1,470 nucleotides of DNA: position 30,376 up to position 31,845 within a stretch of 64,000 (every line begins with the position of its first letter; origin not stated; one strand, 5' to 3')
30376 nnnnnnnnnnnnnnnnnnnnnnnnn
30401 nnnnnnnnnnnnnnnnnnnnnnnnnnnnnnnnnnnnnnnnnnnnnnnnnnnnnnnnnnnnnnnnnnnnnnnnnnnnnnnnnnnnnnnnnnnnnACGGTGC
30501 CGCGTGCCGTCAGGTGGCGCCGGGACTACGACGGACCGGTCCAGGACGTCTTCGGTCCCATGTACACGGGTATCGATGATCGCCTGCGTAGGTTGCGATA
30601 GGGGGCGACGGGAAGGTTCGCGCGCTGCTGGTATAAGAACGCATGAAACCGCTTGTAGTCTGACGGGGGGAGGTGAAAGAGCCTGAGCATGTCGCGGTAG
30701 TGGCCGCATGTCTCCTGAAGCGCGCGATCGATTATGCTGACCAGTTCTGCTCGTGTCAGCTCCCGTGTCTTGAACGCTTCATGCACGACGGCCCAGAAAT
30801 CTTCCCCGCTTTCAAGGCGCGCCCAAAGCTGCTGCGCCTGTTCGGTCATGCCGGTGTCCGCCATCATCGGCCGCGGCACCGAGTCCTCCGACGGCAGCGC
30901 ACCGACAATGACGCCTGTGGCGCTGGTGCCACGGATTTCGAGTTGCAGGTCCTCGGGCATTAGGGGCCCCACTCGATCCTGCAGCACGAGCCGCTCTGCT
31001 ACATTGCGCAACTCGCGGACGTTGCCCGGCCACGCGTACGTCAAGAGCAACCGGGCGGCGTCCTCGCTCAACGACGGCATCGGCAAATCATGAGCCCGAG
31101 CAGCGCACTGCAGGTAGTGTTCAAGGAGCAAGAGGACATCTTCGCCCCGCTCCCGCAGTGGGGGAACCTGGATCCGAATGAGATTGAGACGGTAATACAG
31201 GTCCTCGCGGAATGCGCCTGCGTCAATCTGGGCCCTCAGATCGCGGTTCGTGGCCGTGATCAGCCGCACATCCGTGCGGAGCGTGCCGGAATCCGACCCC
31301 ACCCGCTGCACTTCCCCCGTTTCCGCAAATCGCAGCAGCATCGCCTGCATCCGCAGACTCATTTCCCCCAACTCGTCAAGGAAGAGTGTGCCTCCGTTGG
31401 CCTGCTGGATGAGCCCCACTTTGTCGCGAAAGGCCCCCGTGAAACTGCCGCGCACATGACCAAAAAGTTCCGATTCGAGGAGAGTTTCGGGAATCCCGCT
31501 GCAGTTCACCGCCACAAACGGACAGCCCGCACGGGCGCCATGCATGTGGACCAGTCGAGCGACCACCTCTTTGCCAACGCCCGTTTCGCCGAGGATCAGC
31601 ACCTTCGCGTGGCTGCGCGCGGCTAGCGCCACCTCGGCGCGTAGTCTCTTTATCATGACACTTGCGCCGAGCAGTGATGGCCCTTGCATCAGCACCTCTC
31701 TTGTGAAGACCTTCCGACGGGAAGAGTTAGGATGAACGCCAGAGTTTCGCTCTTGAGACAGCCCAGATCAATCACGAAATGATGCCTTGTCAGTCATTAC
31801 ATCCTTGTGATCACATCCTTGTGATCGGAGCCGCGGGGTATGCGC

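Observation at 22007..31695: Repeated module: REC-PilZ hybrid next to a sensor-less sigma54 activator, a possible c-di-GMP/phosphorylation gate on sigma54 transcription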

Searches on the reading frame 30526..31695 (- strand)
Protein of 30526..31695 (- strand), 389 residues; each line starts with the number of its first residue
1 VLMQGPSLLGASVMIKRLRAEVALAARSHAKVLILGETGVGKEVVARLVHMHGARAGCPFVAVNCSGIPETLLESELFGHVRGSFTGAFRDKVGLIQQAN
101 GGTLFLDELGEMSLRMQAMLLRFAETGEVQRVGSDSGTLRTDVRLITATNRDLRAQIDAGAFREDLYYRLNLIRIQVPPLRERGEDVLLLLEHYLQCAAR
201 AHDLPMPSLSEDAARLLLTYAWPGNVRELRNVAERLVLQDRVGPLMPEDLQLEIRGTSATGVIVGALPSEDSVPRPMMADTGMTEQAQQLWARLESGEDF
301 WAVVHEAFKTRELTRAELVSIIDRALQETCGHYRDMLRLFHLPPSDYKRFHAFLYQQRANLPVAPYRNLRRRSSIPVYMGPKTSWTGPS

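Call 3: search_protein_families(library=pfam, proteins=[window:30526-31695:-], max_evalue=0.01)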
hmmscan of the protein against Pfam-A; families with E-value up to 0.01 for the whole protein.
window:30526-31695:- (389 aa): 6 families
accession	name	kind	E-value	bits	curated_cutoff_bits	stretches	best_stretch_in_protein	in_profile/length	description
PF00158.32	Sigma54_activat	-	4.4e-63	212.4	20.2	1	9-176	2-168/168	Sigma-54 interaction domain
PF14532.12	Sigma54_activ_2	-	3.5e-22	79.6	25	1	9-180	1-138/138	Sigma-54 interaction domain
PF25601.1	AAA_lid_14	-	2.7e-20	72.4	27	1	181-259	1-79/87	AAA+ ATPase lid domain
PF01078.27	Mg_chelatase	-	3.5e-05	23.7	20.3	1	89-150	95-157/207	Magnesium chelatase, subunit ChlI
PF00004.35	AAA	-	4.8e-05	24.3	21.2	1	32-154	1-111/131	ATPase family associated with various cellular activities (AAA)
PF07728.20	AAA_5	-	0.00015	22.2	22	1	32-151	2-123/139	AAA domain (dynein-related subfamily)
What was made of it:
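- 30526..31695 (-): bEBP2: intact input-less sigma54 activator, 389 aa. AAA+ is residues 9-258, a disordered linker is 258-280, and a conserved five-helix C-terminal domain is 285-356. Pfam Sigma54_activat E 4.4e-63 and AAA_lid_14 (call 3).
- Checked: bEBP2, 30526-31695(-), is a complete sigma54 AAA+ activator: Sigma54_activat E 4.4e-63 starting at residue 9, plus AAA_lid_14 (call 3).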

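Call 19: find_homologous_proteins(query=window:30526-31695:-)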
Query window:30526-31695:- (389 aa): 8000 proteins with E <= 0.001 among 8000 candidates; the best 120 are listed.
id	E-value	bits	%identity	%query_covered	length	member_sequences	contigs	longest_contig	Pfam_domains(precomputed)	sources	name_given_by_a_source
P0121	3.3e-253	857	99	99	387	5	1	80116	PF00158.33,PF25601.2,PF14532.13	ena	-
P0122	1.1e-175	602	75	93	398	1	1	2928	PF00158.33,PF25601.2,PF14532.13,PF01078.28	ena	-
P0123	4.7e-162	557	70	93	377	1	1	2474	PF00158.33,PF25601.2,PF00004.36,PF14532.13,PF07728.21,PF01078.28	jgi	jgi:two-component system nitrogen regulation response regulator NtrX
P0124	2.2e-159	549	68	94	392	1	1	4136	PF00158.33,PF25601.2,PF14532.13,PF01078.28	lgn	-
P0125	8.7e-159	547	73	91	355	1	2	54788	PF00158.33,PF25601.2,PF14532.13,PF01078.28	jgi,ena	-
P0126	1.7e-157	542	69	94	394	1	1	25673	PF00158.33,PF25601.2,PF14532.13,PF01078.28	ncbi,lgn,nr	ncbi:MAG: sigma-54-dependent Fis family transcriptional regulator [Acidobacteria bacterium]|nr:sigma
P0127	1.9e-157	542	66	96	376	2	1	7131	PF00158.33,PF25601.2,PF14532.13,PF01078.28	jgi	jgi:DNA-binding NtrC family response regulator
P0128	3.8e-157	541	67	94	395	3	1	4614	PF00158.33,PF25601.2,PF14532.13,PF07728.21,PF01078.28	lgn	-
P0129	1.4e-156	539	68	95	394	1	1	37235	PF00158.33,PF25601.2,PF14532.13,PF01078.28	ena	-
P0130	1.2e-155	536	67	96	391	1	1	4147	PF00158.33,PF25601.2,PF14532.13,PF01078.28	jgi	jgi:DNA-binding NtrC family response regulator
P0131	2.2e-155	535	69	93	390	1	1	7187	PF00158.33,PF25601.2,PF14532.13,PF01078.28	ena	-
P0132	4.9e-155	534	68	93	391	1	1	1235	PF00158.33,PF25601.2,PF14532.13,PF01078.28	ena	-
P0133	5.5e-155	534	67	96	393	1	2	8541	PF00158.33,PF25601.2,PF14532.13,PF01078.28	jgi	jgi:DNA-binding NtrC family response regulator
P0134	6.1e-155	534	67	94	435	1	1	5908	PF00158.33,PF25601.2,PF14532.13,PF01078.28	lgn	-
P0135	6.5e-155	534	64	97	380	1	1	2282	PF00158.33,PF25601.2,PF14532.13,PF07728.21,PF01078.28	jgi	jgi:DNA-binding NtrC family response regulator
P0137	1.6e-154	533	66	96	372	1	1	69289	PF00158.33,PF25601.2,PF14532.13,PF01078.28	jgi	jgi:DNA-binding NtrC family response regulator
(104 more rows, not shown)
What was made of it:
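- On Partner-controlled input-less bEBPs (PspF/PspA type): Relatives are 354-435 aa (call 19).
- The best 120 relatives listed (60-99% identical) are all 354-435 aa (call 19).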

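Call 30: find_encoding_contigs(protein=P0125, flank=8000, max_places=2)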
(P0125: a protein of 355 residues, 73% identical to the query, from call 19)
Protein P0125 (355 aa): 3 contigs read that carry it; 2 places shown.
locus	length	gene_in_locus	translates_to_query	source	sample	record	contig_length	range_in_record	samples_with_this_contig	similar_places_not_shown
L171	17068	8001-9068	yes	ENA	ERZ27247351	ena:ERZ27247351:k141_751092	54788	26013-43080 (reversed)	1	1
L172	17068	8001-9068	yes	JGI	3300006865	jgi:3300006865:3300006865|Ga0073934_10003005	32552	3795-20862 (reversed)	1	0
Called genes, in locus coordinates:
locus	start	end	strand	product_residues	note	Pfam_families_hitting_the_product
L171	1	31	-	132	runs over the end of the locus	-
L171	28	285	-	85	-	PF20730:YetF_N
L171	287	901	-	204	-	PF20730:YetF_N, PF04239:DUF421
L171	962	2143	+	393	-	PF01717:Meth_synt_2, PF01208:URO-D (weak)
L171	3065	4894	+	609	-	-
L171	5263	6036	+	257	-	PF00753:Lactamase_B, PF12706:Lactamase_B_2, PF23023:Anti-Pycsar_Apyc1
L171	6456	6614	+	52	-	-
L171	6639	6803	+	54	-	-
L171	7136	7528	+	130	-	PF00989:PAS, PF08448:PAS_4 (weak), PF13426:PAS_9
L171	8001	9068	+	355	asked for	PF00158:Sigma54_activat, PF01078:Mg_chelatase (faint), PF14532:Sigma54_activ_2, PF25601:AAA_lid_14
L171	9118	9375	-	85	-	-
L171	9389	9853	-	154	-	-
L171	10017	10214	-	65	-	-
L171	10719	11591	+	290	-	PF00561:Abhydrolase_1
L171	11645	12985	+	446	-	-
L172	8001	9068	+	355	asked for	PF00158:Sigma54_activat, PF01078:Mg_chelatase (faint), PF14532:Sigma54_activ_2, PF25601:AAA_lid_14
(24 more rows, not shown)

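Call 31: find_encoding_contigs(protein=P0137, flank=8000, max_places=2)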
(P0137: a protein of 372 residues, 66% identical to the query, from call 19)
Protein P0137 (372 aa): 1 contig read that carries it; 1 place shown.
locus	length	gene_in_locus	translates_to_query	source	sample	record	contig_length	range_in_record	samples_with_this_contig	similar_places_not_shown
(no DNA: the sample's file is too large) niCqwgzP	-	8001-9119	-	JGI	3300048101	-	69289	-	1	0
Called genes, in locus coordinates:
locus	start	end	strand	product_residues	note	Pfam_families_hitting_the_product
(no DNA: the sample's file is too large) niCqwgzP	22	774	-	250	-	PF00497:SBP_bac_3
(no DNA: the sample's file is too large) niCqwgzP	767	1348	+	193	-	PF19649:DUF6152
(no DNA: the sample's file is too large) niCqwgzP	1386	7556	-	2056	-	PF13415:Beta-prop_FBX42 (faint), PF13418:Beta-prop_TYW4 (faint), PF13964:Beta-prop_Calicin (faint), PF25210:Kelch_FKB95 (faint), PF01344:Kelch_1 (faint), PF18676:MBG_2, PF18657:YDG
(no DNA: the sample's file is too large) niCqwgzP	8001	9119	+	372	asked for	PF00158:Sigma54_activat, PF01078:Mg_chelatase (faint), PF14532:Sigma54_activ_2, PF25601:AAA_lid_14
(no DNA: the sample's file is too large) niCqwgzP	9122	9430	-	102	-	-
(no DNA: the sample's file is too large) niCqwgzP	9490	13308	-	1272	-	-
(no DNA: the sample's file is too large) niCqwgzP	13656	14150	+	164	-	PF00515:TPR_1 (faint), PF07719:TPR_2 (faint), PF13174:TPR_6 (faint), PF13181:TPR_8 (faint), PF13428:TPR_14 (faint), PF13431:TPR_17 (faint), PF13432:TPR_16 (weak), PF13414:TPR_11 (faint), +1 more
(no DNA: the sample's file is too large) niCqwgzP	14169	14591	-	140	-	PF12680:SnoaL_2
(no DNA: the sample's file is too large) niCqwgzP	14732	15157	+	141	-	-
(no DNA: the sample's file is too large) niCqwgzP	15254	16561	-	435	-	PF00089:Trypsin, PF13365:Trypsin_2, PF00595:PDZ, PF13180:PDZ_2, PF17820:PDZ_6, PF00595:PDZ (weak), PF13180:PDZ_2 (weak), PF17820:PDZ_6, +1 more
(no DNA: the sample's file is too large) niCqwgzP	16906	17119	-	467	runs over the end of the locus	PF00672:HAMP, PF00512:HisKA, PF02518:HATPase_c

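Call 32: find_encoding_contigs(protein=P0129, flank=8000, max_places=2)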
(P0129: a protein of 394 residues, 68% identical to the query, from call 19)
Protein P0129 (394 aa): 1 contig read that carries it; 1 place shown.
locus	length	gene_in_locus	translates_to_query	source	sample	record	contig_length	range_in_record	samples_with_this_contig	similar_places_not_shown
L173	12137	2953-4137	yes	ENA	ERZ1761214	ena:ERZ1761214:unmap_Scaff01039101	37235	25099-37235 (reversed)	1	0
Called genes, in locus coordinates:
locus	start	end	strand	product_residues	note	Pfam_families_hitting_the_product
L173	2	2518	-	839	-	?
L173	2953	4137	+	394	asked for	PF00158:Sigma54_activat, PF14532:Sigma54_activ_2, PF01078:Mg_chelatase (faint), PF25601:AAA_lid_14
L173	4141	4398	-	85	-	-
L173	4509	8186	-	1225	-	-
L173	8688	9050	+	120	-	PF07719:TPR_2 (faint), PF13428:TPR_14 (faint), PF13432:TPR_16 (faint), PF14559:TPR_19 (faint)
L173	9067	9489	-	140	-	PF12680:SnoaL_2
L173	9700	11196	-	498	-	PF00089:Trypsin, PF13365:Trypsin_2, PF00595:PDZ, PF13180:PDZ_2, PF17820:PDZ_6, PF00595:PDZ (weak), PF13180:PDZ_2 (weak), PF17820:PDZ_6, +1 more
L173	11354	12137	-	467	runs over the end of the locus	PF00672:HAMP, PF00512:HisKA, PF02518:HATPase_c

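Call 37: search_solved_structures(query=window:30526-31695:-, max_evalue=1e-20, show_alignments=2)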
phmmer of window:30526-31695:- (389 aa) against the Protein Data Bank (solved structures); distinct sequences matched with E-value up to 1e-20: 35.
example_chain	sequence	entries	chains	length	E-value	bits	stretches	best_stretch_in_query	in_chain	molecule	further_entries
9qq6_C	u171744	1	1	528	3.1e-69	237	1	9-285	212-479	Nif-specific regulatory protein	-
1ojl_A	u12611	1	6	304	1.8e-67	231.2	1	6-258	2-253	TRANSCRIPTIONAL REGULATORY PROTEIN ZRAR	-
6iy8_A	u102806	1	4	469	2.7e-65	224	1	17-238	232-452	Positive regulator CapR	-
6jdi_A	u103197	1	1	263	5.8e-65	223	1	7-246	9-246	Nitrogen assimilation regulatory protein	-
3dzd_A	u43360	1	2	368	1e-64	222.2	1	17-238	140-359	Transcriptional regulator (NtrC family)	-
6j7e_A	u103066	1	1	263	2.9e-64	220.7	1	7-246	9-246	Nitrogen assimilation regulatory protein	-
7ejw_C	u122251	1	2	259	2.9e-64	220.7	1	7-245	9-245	Transcriptional regulator FleQ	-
5exp_A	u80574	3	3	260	3.1e-64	220.6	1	7-245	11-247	Transcriptional regulator FleQ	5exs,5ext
5exx_A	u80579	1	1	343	6.3e-64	219.6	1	7-247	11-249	Transcriptional regulator FleQ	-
1ny6_A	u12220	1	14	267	6.6e-64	219.5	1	16-239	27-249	transcriptional regulator (NtrC family)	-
4ly6_A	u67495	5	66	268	6.6e-64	219.5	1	16-239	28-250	Transcriptional regulator (NtrC family)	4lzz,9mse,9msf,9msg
6jdl_A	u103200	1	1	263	7.7e-64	219.3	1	7-246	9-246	Nitrogen assimilation regulatory protein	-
8pb9_D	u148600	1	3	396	1.1e-63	218.7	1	7-245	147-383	Transcriptional regulator FleQ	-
4l4u_A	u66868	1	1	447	1.4e-63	218.4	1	16-239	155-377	Transcriptional regulator (NtrC family)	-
8p53_C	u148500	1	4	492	1.6e-63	218.2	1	7-247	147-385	Transcriptional regulator FleQ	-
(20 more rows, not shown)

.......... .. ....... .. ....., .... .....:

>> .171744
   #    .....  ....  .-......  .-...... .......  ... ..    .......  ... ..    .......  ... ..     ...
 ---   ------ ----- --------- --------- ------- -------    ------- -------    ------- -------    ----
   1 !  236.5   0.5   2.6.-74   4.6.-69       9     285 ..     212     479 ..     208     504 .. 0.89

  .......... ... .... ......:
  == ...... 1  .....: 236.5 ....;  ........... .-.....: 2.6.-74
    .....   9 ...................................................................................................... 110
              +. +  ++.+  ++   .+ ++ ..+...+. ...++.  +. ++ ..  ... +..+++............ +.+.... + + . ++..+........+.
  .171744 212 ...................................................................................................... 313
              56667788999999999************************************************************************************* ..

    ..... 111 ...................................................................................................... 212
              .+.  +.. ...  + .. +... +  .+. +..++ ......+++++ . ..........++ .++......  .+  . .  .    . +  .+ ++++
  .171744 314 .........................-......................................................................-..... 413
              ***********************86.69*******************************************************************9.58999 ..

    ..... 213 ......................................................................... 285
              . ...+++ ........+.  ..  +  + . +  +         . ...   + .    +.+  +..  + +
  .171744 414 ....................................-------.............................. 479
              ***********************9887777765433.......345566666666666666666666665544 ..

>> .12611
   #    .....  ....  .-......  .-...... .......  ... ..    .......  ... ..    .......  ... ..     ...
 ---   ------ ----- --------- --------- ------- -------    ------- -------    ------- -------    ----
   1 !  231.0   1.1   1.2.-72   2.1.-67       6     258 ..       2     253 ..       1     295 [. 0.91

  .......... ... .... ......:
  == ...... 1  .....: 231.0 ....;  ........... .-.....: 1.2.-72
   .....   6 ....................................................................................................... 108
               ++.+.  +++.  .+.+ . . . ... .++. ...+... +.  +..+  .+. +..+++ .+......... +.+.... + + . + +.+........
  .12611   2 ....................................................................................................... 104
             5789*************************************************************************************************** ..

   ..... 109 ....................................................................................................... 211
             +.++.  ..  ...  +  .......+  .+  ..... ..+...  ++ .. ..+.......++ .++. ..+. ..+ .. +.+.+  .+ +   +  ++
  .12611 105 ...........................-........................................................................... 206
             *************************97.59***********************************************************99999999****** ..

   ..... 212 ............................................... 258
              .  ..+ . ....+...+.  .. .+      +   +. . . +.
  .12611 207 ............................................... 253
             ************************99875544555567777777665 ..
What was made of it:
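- On Bacterial enhancer-binding protein (sigma54 activator): The domain aligns with NifA and ZraR through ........, LFLDE, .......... and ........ (call 37).
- Closest known: FleQ, VpsR, FlrA. Same: c-di-GMP would control a sigma54-type activator that governs adhesion or motility genes. bEBP2 aligns with the FleQ AAA+ domain at E 3e-64 (call 37).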

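Call 58: predict_structure(alignment_id=A2)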
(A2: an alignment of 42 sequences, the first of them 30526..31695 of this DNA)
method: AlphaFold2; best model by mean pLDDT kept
length: 389 residues; sequences in the alignment: 42
mean_pLDDT: 82.9   pTM: 0.62
mean pLDDT of the five models: 82.9, 81.7, 77.6, 75.4, 72.7
residues with pLDDT >= 90: 202; 70-90: 116; 50-70: 31; < 50: 40
segments of 3 or more residues with pLDDT < 50: 1-3, 258-280, 374-383
pLDDT, mean of each block of 10 residues (from residue 1): 65 91 92 85 93 94 88 89 61 91 88 85 87 81 90 74 66 87 91 95 96 95 88 95 93 70 38 37 86 97 95 94 95 94 95 91 82 49 48
secondary structure, 60 per line:
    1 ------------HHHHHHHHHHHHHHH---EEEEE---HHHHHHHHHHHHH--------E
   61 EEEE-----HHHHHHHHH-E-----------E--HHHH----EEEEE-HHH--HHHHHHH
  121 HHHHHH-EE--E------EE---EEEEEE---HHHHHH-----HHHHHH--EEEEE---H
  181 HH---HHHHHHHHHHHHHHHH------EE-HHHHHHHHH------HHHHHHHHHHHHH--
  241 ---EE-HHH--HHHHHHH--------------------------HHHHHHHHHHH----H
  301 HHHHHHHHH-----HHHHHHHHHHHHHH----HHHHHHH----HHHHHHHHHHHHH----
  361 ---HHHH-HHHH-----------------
elements in order: H13-27 E31-35 H39-51 E60-64 H70-78 H95-98 E103-107 H114-126 E144-149 H153-158 H164-169 E172-176 H186-201 H211-219 H226-238 H252-258 H285-295 H300-309 H315-328 H333-339 H344-356 H364-367 H369-372
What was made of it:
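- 30526..31695 (-): AF2 pLDDT is 83, with the C-terminal domain about 95 (call 58).
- On Bacterial enhancer-binding protein (sigma54 activator): A confident five-helix domain is predicted (call 58), so DNA binding is plausible but unproven.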

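Call 62: search_protein_families(library=ncbifam, proteins=[window:30526-31695:-], max_evalue=0.001)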
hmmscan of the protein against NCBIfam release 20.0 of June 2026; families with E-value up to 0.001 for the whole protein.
window:30526-31695:- (389 aa): 28 families (the best 25 are shown)
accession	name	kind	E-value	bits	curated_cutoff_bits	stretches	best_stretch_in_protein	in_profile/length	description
NF003451.0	PRK05022.1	equivalog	2.7e-89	300.2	476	1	6-258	190-440/512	nitric oxide reductase transcriptional regulator NorR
TIGR01817.1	nifA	equivalog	9.5e-84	282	528.85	1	7-252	197-440/534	nif-specific transcriptional activator NifA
NF041552.1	TF_PrdR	equivalog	1.2e-82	278.2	795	1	7-242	268-502/577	sigma-54 dependent transcriptional regulator PrdR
NF038308.1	RNA_repair_RtcR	equivalog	1.2e-80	271.9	650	1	17-259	191-441/530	RNA repair transcriptional activator RtcR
TIGR01818.1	ntrC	equivalog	1.4e-80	271.3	558.6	1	8-255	136-382/463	nitrogen regulation protein NR(I)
TIGR02329.1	propionate_PrpR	equivalog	1.9e-80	271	499.2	1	7-239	213-449/526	propionate catabolism operon regulatory protein PrpR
NF008469.0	PRK11361.1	equivalog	1e-79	268.4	714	1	8-267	145-403/461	acetoacetate metabolism transcriptional regulator AtoC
TIGR02915.1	PEP_resp_reg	equivalog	4.8e-76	256.4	502.6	1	8-259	141-391/445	PEP-CTERM-box response regulator transcription factor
NF050807.1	TransRegFlbDCaul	equivalog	2.2e-75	254.2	750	1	25-241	137-352/454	sigma-54-dependent transcriptional regulator FlbD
NF011953.0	PRK15424.1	equivalog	1e-74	252.1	703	1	7-244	220-469/538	propionate catabolism operon regulatory protein PrpR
TIGR02974.1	phageshock_pspF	equivalog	9.3e-73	245.3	443.55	1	9-249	2-242/336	phage shock protein operon transcriptional activator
NF041946.1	LuxO_transreg_Vib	equivalog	1.1e-72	245.3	800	1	8-238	135-364/463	quorum-sensing sigma-54 dependent transcriptional regulator LuxO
NF007689.0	PRK10365.1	equivalog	1.3e-71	241.7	760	1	8-239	141-371/441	sigma-54-dependent response regulator transcription factor ZraR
NF041906.1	V4R_TF_MobR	exception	1.7e-70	238.1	999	1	9-238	235-463/544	phenol degradation transcriptional regulator MobR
NF008085.0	PRK10820.1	equivalog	2.6e-70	237.5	576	1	12-252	210-449/520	transcriptional regulator TyrR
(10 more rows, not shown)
